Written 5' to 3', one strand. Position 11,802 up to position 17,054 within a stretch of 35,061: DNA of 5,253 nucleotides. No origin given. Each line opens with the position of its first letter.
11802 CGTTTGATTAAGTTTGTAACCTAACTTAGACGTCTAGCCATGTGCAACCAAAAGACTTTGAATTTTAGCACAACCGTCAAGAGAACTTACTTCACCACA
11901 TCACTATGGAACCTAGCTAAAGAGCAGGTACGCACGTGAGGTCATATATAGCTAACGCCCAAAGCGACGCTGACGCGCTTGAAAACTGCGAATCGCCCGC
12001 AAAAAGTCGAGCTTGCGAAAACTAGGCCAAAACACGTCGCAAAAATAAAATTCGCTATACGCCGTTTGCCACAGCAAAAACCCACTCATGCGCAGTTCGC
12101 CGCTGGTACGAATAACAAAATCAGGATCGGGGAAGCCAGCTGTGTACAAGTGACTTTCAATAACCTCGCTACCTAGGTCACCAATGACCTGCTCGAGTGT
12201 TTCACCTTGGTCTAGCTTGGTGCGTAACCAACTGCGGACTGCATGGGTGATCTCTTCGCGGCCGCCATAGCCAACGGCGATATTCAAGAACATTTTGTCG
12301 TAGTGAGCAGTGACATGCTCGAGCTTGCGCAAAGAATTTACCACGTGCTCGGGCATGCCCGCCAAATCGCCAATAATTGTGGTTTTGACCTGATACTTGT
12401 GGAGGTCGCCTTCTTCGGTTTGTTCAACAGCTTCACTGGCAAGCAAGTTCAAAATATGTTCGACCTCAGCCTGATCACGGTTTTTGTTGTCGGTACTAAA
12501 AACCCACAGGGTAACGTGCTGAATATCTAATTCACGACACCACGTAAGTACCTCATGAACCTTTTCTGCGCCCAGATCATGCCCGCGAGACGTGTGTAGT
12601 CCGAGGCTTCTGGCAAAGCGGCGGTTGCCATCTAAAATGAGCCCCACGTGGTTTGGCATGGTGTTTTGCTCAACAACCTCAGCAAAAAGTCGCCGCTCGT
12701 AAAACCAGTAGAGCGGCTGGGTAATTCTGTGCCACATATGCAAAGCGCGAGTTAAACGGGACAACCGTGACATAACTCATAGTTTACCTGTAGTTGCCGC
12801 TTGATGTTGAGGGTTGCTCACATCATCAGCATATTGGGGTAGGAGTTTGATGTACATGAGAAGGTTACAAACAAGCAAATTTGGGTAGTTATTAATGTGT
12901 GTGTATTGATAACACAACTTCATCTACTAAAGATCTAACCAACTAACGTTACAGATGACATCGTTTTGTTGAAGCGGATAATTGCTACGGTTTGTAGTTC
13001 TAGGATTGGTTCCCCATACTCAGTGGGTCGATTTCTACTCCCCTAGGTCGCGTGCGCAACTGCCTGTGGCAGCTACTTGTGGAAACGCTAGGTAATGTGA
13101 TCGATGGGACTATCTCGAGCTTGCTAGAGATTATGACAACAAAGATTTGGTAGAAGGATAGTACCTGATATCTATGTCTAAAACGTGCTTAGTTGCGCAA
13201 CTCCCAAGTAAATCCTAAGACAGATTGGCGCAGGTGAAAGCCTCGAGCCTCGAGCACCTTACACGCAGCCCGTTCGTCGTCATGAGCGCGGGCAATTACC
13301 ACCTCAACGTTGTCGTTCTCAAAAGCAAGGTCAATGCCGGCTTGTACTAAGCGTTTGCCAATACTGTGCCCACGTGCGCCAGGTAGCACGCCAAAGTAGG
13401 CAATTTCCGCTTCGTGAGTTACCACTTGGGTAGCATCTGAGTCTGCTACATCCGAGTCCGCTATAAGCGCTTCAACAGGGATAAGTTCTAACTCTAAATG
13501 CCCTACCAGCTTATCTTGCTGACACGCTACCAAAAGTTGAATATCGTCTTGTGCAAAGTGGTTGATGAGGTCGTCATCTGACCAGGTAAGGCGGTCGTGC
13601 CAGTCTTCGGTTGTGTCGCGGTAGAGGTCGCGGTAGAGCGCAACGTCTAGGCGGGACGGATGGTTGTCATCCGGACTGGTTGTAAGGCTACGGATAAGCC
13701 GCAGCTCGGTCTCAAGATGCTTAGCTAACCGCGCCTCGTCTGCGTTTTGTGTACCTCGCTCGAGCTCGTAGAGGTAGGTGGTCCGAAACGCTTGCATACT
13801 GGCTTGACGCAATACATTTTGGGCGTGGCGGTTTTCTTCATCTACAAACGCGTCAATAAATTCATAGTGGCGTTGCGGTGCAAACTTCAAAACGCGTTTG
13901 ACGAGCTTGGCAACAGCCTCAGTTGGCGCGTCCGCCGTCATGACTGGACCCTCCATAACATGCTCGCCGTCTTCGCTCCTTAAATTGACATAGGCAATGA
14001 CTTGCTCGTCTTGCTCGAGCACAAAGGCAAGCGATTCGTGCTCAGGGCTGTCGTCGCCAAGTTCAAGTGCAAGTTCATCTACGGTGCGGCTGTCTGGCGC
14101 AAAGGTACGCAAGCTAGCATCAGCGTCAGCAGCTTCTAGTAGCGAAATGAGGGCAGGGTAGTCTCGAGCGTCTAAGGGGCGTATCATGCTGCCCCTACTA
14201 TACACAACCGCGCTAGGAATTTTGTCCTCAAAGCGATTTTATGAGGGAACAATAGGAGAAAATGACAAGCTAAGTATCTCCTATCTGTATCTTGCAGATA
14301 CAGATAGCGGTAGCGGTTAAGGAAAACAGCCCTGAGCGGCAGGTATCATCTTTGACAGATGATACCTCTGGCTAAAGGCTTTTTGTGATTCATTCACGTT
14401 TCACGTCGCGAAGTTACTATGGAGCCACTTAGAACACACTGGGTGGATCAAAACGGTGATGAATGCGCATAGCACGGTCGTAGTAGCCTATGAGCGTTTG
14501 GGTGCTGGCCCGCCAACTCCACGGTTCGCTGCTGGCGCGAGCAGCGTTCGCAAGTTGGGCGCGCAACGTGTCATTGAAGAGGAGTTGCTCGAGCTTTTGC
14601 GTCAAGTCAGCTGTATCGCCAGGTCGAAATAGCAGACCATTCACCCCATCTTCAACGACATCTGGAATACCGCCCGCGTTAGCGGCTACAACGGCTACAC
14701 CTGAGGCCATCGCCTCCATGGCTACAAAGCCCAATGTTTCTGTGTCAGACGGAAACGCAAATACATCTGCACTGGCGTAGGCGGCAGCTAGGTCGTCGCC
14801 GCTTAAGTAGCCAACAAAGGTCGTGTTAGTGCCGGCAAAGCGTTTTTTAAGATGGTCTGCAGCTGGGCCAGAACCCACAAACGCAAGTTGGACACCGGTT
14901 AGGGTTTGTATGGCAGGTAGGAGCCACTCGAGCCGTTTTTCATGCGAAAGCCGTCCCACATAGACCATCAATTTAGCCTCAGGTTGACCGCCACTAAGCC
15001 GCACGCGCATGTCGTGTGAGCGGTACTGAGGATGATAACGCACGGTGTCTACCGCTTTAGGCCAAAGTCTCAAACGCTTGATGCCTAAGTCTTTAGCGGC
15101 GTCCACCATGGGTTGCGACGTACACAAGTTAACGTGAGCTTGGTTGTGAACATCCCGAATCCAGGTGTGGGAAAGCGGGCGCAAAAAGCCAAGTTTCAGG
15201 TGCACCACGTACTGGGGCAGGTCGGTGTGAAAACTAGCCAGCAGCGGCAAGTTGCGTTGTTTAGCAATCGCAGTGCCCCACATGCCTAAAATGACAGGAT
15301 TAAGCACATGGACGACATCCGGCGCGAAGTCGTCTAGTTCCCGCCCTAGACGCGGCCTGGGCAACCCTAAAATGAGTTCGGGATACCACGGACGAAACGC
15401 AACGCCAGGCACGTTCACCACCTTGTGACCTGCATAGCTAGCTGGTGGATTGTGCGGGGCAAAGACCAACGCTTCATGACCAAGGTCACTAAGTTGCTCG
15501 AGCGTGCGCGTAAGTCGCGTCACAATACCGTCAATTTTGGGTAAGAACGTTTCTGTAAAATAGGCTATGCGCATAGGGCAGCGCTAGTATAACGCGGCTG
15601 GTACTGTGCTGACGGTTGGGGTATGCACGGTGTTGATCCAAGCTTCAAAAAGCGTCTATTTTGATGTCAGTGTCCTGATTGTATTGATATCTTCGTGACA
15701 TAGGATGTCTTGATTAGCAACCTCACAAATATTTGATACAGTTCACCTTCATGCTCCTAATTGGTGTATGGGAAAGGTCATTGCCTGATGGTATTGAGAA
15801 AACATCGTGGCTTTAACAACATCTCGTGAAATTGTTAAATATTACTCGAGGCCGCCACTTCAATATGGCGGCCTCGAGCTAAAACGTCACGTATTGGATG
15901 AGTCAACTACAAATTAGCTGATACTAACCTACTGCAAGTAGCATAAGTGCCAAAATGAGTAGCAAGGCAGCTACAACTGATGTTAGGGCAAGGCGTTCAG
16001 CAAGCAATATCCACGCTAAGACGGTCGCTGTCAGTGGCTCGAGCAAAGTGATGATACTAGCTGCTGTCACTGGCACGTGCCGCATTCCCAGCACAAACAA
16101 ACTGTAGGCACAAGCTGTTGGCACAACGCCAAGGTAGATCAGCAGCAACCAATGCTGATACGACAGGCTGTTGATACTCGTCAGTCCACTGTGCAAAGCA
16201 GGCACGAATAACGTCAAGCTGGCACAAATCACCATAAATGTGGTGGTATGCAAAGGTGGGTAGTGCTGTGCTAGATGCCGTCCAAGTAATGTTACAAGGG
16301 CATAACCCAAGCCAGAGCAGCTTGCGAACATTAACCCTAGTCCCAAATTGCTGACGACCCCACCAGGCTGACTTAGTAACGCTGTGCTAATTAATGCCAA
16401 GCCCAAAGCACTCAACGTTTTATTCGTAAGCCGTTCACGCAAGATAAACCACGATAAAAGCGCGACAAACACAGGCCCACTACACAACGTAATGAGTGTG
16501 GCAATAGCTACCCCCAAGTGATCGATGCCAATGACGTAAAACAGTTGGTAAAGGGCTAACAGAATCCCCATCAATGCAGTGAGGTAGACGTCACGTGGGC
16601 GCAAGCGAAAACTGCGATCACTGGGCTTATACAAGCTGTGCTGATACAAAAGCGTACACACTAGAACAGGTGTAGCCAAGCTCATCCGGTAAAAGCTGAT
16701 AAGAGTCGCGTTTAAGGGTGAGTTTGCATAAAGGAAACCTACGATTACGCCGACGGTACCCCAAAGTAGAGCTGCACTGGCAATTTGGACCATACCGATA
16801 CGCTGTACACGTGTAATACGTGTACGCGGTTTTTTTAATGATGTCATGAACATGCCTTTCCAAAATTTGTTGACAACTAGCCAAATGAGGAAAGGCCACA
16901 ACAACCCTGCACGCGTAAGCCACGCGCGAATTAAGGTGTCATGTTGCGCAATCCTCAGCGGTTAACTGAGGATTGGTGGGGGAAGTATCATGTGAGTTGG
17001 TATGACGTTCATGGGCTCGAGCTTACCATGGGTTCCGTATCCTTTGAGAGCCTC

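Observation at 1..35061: Extreme over-representation of the palindrome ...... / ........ (a HIP1-like highly iterated palindrome with a different word)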

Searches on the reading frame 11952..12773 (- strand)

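Call 7: search_protein_families(library=pfam, proteins=[window:11952-12773:-])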
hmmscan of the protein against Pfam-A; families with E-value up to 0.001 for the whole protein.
window:11952-12773:- (273 aa): 1 family
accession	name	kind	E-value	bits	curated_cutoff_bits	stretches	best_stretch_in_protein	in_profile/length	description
PF01255.24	Prenyltransf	-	4e-76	255.8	27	1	46-272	1-219/219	Putative undecaprenyl diphosphate synthase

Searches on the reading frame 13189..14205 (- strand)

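Call 6: search_protein_families(library=ncbifam, proteins=[window:13189-14205:-])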
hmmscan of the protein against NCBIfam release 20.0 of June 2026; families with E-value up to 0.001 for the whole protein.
window:13189-14205:- (338 aa): 1 family
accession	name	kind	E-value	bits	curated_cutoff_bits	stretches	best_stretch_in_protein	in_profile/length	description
TIGR01575.1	rimI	equivalog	1.4e-08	35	86.4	0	258-324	48-113/132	ribosomal protein S18-alanine N-acetyltransferase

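Call 7: search_protein_families(library=pfam, proteins=[window:13189-14205:-])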
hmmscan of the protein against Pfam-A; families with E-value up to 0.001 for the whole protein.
window:13189-14205:- (338 aa): 4 families
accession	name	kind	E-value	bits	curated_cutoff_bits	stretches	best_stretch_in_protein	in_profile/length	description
PF00583.31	Acetyltransf_1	-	5.8e-20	72.2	20.7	1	190-323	4-116/116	Acetyltransferase (GNAT) family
PF13302.13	Acetyltransf_3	-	3e-11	44.6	25.4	2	260-324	80-138/138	Acetyltransferase (GNAT) domain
PF13508.13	Acetyltransf_7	-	3.1e-06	27.9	27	1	223-323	4-82/84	Acetyltransferase (GNAT) domain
PF13673.13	Acetyltransf_10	-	8.8e-05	22.9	23.6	0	265-324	51-108/128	Acetyltransferase (GNAT) domain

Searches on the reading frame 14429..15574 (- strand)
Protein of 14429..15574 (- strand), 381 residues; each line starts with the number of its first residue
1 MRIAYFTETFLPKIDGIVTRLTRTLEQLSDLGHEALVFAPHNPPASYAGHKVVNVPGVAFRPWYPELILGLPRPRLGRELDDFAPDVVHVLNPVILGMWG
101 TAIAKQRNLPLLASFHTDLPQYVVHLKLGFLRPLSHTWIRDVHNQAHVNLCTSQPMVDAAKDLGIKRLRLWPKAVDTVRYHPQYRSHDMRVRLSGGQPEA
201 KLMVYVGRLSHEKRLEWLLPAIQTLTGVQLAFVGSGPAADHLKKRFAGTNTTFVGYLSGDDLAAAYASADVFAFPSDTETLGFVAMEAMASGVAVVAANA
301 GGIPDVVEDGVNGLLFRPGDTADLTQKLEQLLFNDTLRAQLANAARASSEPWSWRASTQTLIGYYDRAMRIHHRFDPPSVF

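Call 6: search_protein_families(library=ncbifam, proteins=[window:14429-15574:-])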
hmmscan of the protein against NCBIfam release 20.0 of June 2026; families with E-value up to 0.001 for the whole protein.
window:14429-15574:- (381 aa): 46 families (the best 25 are shown)
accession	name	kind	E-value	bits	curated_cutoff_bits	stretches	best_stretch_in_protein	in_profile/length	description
NF053787.1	GlcN_PG_synth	equivalog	9.8e-47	159.5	480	1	3-367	3-358/361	N-acetylglucosaminyl phosphatidylglycerol synthase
TIGR03449.1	mycothiol_MshA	equivalog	1.2e-25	90.3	462.5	1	171-369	193-404/406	D-inositol-3-phosphate glycosyltransferase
NF047684.1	TeichurnBiosyTuaC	equivalog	1.8e-24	86.4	550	1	83-344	107-364/391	teichuronic acid biosynthesis protein TuaC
TIGR03999.1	thiol_BshA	equivalog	4e-24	85.2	273.7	1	172-366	173-371/375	N-acetyl-alpha-D-glucosaminyl L-malate synthase BshA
NF049988.1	MGlcDAGSynMgs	equivalog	4.6e-24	85.5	400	1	1-359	1-378/398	alpha-monoglucosyldiacylglycerol synthase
NF041876.1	EPS_EpsE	equivalog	5e-23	82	400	1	203-348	217-375/389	exopolysaccharide biosynthesis GT4 family glycosyltransferase EpsE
TIGR03088.1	stp2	hypoth_equivalog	4.6e-22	78.6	409.05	1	169-367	163-372/374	TIGR03088 family PEP-CTERM/XrtA system glycosyltransferase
TIGR04063.1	stp3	hypoth_equivalog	1.1e-21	77.3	442.05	1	80-368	88-395/397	TIGR04063 family PEP-CTERM/XrtA system glycosyltransferase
TIGR02149.1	glgA_Coryne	subfamily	1.2e-19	70.7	302.4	1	156-362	159-384/391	glycogen synthase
TIGR04047.1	MSMEG_0565_glyc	hypoth_equivalog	4.5e-18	65.5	259.85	1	26-366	23-372/373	MSMEG_0565 family glycosyltransferase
TIGR02095.1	glgA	subfamily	1e-17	64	328.45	1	198-367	292-476/477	glycogen/starch synthase, ADP-glucose type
TIGR04157.1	glyco_rSAM_CFB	subfamily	3.6e-17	62.5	400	1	178-335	206-367/406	TIGR04157 family glycosyltransferase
NF038295.1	EPS_HpsP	equivalog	7.3e-16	58.1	550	1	152-367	161-386/388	hormogonium polysaccharide biosynthesis glycosyltransferase HpsP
NF038229.1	Glyco4_Geo_Pelo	equivalog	1.4e-15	57.2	400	1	250-361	219-329/338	GPMC system family 4 glycosyltransferase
NF001901.0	PRK00654.1-5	equivalog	8.2e-14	50.9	649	1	197-372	313-495/502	glycogen synthase GlgA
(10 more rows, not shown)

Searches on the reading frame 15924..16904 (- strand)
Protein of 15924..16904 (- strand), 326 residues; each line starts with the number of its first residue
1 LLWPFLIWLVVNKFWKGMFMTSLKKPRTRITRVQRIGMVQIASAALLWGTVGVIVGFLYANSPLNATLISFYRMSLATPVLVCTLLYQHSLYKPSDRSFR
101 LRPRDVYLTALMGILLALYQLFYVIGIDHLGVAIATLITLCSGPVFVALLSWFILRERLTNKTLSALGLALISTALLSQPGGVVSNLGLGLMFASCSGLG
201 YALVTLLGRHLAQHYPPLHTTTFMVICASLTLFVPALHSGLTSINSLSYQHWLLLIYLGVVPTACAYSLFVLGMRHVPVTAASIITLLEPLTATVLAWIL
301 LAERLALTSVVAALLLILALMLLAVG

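Call 7: search_protein_families(library=pfam, proteins=[window:15924-16904:-])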
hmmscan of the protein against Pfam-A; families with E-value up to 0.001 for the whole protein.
window:15924-16904:- (326 aa): 2 families
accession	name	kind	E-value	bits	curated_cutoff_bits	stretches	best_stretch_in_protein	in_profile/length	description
PF00892.27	EamA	-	1.2e-37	129.7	28.2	2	189-323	2-133/135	EamA-like transporter family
PF16913.11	PUNUT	-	1.2e-05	25.1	30.6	1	39-204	3-178/321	Purine nucleobase transmembrane transport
